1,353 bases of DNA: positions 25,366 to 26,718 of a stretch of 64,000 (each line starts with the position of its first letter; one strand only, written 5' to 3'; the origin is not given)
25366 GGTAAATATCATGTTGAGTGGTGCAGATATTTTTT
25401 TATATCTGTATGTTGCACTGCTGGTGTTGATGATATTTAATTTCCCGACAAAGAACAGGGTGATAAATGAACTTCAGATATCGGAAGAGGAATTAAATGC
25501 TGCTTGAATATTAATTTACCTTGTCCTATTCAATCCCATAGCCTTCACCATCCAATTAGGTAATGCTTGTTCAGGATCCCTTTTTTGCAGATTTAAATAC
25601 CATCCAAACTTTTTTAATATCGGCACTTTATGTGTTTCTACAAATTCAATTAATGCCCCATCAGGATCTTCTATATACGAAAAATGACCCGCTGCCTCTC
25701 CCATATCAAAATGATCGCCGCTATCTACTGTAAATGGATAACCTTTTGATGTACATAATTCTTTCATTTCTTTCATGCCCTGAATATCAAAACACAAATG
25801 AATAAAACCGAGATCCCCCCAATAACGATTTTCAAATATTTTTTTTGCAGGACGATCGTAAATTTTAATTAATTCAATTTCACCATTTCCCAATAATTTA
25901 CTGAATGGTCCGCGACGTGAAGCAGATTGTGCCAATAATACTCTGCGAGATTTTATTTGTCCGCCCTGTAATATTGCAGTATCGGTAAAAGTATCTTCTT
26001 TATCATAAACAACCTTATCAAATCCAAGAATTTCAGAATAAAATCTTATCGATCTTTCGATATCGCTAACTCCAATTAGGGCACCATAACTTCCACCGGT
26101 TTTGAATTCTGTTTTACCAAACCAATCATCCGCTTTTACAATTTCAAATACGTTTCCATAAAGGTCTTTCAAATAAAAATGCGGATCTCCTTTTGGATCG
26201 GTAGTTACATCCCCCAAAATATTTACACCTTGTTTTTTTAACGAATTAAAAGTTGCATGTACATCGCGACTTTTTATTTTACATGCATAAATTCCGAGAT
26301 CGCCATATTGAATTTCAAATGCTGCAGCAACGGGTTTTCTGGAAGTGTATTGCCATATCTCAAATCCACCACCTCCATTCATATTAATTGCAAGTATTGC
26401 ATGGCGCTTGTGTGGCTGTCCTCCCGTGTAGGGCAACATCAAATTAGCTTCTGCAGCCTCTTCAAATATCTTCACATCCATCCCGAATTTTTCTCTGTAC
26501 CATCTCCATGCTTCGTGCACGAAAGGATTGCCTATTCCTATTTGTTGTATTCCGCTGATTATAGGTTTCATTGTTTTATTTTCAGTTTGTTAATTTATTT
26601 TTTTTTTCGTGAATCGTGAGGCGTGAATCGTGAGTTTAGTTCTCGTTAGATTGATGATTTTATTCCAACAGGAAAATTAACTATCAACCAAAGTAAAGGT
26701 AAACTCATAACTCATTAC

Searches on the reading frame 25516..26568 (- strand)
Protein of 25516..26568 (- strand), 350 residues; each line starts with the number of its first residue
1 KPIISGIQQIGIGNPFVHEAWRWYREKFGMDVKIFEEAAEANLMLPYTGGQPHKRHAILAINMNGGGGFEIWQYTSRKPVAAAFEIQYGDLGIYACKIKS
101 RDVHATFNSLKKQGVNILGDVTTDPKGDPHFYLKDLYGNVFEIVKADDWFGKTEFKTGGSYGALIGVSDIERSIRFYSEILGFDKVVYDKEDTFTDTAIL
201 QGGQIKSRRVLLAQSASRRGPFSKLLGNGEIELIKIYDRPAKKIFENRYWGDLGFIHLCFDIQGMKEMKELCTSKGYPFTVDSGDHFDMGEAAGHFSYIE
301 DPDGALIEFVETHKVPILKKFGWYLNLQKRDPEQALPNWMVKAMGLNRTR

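Call 84: search_protein_families(library=pfam, proteins=[window:25516-26568:-], max_evalue=0.00001)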
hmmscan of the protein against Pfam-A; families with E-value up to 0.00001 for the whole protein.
window:25516-26568:- (350 aa): 2 families
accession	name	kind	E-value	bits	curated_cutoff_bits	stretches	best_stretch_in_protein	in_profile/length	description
PF00903.31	Glyoxalase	-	7.5e-18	65.5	20.6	1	164-309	6-121/121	Glyoxalase/Bleomycin resistance protein/Dioxygenase superfamily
PF13669.12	Glyoxalase_4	-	8.2e-08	32.9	27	0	165-281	5-95/109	Glyoxalase/Bleomycin resistance protein/Dioxygenase superfamily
